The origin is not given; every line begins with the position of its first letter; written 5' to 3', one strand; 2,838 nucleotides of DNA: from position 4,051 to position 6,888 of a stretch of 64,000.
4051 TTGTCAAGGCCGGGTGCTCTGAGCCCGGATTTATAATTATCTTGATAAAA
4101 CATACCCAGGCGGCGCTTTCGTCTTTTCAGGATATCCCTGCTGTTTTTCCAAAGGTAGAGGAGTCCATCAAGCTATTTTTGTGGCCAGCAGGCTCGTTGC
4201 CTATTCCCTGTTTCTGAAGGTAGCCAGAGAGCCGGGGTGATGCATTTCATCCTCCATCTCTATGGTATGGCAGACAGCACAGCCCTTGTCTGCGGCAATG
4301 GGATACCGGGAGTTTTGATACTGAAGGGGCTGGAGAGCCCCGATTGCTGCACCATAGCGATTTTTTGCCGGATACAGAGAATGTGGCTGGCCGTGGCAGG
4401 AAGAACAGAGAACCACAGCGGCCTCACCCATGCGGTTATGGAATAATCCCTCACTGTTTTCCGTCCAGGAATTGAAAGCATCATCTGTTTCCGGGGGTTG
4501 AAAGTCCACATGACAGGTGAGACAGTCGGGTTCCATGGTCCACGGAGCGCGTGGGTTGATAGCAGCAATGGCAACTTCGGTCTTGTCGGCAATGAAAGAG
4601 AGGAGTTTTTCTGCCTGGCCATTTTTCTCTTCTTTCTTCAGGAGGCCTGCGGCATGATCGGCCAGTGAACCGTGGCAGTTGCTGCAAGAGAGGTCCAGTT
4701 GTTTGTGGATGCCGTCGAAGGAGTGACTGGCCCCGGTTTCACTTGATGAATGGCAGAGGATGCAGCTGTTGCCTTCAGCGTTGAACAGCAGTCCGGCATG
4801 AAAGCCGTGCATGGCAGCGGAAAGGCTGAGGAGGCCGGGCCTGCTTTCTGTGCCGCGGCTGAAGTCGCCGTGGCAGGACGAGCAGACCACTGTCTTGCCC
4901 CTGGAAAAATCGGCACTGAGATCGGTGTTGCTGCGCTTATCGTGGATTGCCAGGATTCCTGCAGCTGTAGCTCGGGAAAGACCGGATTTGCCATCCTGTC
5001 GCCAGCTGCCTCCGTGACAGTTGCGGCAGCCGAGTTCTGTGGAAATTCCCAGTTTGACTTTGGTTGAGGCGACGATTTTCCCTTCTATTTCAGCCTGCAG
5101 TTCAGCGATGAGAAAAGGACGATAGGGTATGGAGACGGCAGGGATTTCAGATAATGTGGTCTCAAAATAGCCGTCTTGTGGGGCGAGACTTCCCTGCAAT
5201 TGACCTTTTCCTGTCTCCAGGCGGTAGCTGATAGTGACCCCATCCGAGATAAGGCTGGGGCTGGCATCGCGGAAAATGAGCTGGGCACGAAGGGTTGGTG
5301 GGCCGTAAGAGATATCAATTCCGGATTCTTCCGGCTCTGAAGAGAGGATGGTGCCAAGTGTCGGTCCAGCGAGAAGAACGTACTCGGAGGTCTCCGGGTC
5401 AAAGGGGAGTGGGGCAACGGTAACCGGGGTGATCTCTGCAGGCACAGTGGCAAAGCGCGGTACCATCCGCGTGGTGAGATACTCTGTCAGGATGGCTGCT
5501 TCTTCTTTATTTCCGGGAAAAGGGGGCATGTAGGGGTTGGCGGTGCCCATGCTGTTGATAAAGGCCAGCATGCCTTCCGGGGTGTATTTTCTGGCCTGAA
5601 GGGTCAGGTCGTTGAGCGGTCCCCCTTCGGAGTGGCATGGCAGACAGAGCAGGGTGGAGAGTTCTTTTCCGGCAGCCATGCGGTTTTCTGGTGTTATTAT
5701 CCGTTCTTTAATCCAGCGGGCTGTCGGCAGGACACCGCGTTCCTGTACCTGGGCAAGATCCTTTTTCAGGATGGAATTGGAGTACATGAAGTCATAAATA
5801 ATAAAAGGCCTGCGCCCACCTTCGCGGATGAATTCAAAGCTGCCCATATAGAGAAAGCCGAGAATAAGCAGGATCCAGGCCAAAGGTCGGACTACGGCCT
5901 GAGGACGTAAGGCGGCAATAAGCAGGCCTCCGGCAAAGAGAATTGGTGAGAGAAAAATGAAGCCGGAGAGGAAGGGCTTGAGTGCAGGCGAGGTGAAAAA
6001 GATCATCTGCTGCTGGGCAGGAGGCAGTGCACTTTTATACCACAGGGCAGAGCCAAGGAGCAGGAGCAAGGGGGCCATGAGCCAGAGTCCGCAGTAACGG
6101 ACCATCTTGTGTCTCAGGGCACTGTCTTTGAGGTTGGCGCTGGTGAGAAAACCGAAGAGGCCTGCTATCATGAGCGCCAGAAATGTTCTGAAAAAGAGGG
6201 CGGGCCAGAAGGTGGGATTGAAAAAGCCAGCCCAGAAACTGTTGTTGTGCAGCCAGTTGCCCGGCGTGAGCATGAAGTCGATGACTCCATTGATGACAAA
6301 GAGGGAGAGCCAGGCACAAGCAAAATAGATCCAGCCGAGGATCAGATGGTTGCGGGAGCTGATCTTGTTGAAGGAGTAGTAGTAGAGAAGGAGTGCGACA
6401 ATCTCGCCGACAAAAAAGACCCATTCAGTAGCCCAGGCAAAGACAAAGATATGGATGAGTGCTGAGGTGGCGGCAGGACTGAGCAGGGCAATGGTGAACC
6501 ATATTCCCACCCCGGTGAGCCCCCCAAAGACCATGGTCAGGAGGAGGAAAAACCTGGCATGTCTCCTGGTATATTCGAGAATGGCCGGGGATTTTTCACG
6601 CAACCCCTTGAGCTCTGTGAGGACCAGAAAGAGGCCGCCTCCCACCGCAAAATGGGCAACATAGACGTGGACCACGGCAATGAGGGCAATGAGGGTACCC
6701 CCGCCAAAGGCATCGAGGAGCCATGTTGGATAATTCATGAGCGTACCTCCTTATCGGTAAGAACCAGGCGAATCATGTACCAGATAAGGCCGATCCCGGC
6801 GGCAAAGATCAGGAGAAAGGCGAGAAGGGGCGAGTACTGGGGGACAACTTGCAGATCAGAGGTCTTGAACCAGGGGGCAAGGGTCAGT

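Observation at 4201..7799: Two-subunit polytopic membrane module with a fused class-I c + seven-haem periplasmic tail, possibly an uncharacterised cytochrome-bd-superfamily relative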

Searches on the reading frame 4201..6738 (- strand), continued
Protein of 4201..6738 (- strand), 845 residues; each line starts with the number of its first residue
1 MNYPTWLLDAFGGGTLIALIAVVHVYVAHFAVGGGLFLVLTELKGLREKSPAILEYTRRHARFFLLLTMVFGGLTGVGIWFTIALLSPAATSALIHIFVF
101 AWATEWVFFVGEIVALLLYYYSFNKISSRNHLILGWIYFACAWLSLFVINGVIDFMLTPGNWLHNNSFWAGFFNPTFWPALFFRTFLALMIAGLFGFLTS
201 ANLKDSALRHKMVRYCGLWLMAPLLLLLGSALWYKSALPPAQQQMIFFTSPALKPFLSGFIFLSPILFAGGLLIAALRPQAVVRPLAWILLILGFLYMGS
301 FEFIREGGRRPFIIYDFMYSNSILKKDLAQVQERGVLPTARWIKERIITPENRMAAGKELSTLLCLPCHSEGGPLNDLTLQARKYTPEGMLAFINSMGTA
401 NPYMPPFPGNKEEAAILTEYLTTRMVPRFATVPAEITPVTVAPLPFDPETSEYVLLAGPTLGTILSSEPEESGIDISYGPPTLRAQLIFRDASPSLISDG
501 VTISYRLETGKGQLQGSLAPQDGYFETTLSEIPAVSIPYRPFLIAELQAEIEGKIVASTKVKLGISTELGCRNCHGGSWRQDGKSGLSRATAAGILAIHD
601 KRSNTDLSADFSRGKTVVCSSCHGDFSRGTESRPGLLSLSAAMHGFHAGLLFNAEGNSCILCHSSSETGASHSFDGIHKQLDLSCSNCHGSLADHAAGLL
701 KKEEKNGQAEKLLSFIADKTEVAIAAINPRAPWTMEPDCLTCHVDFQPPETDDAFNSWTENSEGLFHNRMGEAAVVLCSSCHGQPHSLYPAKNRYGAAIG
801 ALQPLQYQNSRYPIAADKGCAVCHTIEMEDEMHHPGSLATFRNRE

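Call 40: fold_search(model_id=the predicted structure, library=pdb)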
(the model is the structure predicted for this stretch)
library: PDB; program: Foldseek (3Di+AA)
matches with E <= 10: 489; with E <= 0.001: 11
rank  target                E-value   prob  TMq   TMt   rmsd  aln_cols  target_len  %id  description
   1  7oy2_C                9.2e-06  1.00  0.30  0.54  10.6       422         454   15  High resolution structure of cytochrome bd-II oxidase from E. coli (released 2021-12-15)
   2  5doq_A                2.1e-05  1.00  0.32  0.60   4.1       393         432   17  The structure of bd oxidase from Geobacillus thermodenitrificans (released 2016-05-04)
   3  9r2g_A                3.3e-05  1.00  0.31  0.65   5.2       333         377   17  Cytochrome bd II oxidase qOR-2 type from Mycobacterium smegmatis (released 2026-03-04)
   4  6rko_A                3.5e-05  1.00  0.30  0.55   9.3       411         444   14  Cryo-EM structure of the E. coli cytochrome bd-I oxidase at 2.68 A resolution (released 2019-10-16)
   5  7d5i_A                4.9e-05  1.00  0.29  0.52   6.8       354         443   17  Structure of Mycobacterium smegmatis bd complex in the apo-form. (released 2021-06-23)
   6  7nkz_A                9.0e-05  1.00  0.31  0.54   4.0       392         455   15  Cryo-EM structure of the cytochrome bd oxidase from M. tuberculosis at 2.5 A resolution (released 2021-09-22)
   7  9fka_A                9.0e-05  1.00  0.32  0.56   4.5       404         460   16  Cryo-EM structure of the reduced cytochrome bd oxidase from M. tuberculosis (released 2025-02-12)
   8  7ose_A                1.2e-04  1.00  0.31  0.50  10.4       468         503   13  cytochrome bd-II type oxidase with bound aurachin D (released 2021-11-17)
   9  6rx4_A                4.2e-04  1.00  0.30  0.51   9.1       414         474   13  THE STRUCTURE OF BD OXIDASE FROM ESCHERICHIA COLI (released 2019-11-20)
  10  7pks_g                6.2e-04  0.85  0.10  0.09  29.4       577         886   10  Structural basis of Integrator-mediated transcription regulation (released 2021-12-08)
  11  8b4o_A                6.8e-04  1.00  0.29  0.52   6.4       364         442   16  Cryo-EM structure of cytochrome bd oxidase from C. glutamicum (released 2022-12-28)
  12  5vi0_A                1.5e-03  0.82  0.08  0.17  22.2       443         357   10  Pseudomonas fluorescens alkylpurine DNA glycosylase AlkC bound to DNA containing an abasic site analog (released 2017-10-25)
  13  5doq_B                2.7e-03  1.00  0.27  0.62   5.9       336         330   13  The structure of bd oxidase from Geobacillus thermodenitrificans (released 2016-05-04)
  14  9r2g_D                5.3e-03  1.00  0.25  0.56   7.9       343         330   15  Cytochrome bd II oxidase qOR-2 type from Mycobacterium smegmatis (released 2026-03-04)
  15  6rx4_B                1.8e-02  1.00  0.22  0.42   8.8       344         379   12  THE STRUCTURE OF BD OXIDASE FROM ESCHERICHIA COLI (released 2019-11-20)
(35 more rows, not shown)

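Call 47: search_solved_structures(query=A1, max_evalue=0.01, show_alignments=4)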
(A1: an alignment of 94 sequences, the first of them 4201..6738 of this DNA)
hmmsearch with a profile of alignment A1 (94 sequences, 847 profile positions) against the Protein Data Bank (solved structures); distinct sequences matched with E-value up to 0.01: 13.
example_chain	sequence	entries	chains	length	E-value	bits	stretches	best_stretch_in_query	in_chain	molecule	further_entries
5doq_A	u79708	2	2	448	4e-08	34.9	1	19-167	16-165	Bd-type quinol oxidase subunit I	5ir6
2zon_G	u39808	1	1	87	0.00065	21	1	355-425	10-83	cytochrome c551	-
6tr1_C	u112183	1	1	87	0.00081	20.7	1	354-424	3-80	Cytochrome c6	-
6tr1_A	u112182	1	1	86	0.0011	20.3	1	354-423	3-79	Cytochrome c6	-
1c6s_A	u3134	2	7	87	0.0011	20.2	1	354-423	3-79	CYTOCHROME C6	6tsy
6tr1_E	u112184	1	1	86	0.0011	20.2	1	354-423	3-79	Cytochrome c6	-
9r2g_A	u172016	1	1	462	0.0012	20.1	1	24-194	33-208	Cytochrome bd menaquinol oxidase subunit I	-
2v08_A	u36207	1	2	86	0.0027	19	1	353-423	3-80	CYTOCHROME C6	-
3ph2_B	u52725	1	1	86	0.0041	18.4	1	353-423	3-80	Cytochrome c6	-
1qn0_A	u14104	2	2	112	0.0061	17.8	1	564-637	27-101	CYTOCHROME C3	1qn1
1wad_A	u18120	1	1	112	0.0068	17.6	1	564-637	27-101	CYTOCHROME C3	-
4gyd_A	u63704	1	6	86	0.0073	17.5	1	356-421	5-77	Cytochrome c6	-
8yts_A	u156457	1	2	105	0.0095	17.2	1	351-424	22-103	Cytochrome C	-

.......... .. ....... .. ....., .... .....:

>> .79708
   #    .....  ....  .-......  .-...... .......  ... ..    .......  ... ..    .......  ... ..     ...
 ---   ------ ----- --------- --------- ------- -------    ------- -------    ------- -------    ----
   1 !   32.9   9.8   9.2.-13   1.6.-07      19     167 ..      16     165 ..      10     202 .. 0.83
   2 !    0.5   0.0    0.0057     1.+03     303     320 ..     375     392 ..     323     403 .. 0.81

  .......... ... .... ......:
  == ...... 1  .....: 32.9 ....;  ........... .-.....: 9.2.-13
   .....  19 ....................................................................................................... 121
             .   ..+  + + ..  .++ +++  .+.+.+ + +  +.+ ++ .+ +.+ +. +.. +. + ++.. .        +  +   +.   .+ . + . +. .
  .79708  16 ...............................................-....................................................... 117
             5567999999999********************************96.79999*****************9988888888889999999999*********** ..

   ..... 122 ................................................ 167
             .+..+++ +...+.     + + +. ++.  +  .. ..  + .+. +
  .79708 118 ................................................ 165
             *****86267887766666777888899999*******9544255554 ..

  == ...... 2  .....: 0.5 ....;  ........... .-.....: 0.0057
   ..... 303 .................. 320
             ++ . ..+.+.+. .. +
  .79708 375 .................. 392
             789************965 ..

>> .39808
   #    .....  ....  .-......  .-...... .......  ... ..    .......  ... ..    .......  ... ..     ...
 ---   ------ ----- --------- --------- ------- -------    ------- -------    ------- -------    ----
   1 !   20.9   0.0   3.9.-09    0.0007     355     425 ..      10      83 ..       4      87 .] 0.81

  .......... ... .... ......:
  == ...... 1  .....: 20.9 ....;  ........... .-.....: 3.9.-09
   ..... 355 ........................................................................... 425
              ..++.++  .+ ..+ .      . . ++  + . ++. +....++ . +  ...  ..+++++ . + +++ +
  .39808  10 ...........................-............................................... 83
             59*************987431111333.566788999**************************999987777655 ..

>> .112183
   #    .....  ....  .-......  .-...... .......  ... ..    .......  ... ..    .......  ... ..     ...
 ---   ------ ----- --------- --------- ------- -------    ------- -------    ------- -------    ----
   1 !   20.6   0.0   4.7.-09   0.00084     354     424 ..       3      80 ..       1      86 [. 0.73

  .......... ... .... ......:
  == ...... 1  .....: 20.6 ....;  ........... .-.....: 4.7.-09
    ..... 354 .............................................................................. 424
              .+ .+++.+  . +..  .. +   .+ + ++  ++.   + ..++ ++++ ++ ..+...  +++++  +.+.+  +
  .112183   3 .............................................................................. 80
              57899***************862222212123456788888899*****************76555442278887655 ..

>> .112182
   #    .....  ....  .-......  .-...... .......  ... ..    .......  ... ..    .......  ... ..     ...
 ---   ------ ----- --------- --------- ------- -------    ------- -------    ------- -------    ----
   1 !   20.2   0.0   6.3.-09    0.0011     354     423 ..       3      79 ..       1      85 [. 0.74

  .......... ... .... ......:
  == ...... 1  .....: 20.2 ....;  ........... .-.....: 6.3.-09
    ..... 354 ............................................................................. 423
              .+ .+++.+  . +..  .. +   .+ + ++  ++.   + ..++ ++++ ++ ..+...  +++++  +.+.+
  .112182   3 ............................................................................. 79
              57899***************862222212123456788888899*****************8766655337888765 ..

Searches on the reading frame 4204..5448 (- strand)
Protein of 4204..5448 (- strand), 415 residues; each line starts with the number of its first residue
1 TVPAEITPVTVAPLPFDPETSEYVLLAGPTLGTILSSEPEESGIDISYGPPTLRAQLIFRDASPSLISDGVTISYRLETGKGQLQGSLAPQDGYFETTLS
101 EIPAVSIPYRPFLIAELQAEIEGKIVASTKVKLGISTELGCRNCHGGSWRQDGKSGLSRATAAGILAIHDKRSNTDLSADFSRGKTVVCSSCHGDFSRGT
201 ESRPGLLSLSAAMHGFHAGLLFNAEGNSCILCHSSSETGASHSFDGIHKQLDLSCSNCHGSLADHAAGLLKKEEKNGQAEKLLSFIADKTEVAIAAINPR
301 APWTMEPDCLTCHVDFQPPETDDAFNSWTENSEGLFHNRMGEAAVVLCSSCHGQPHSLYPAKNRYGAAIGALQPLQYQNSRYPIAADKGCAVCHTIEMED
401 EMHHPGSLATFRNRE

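Call 88: search_solved_structures(query=window:4204-5448:-, max_evalue=1, show_alignments=0)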
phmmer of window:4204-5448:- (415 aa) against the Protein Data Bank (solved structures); distinct sequences matched with E-value up to 1: 0.
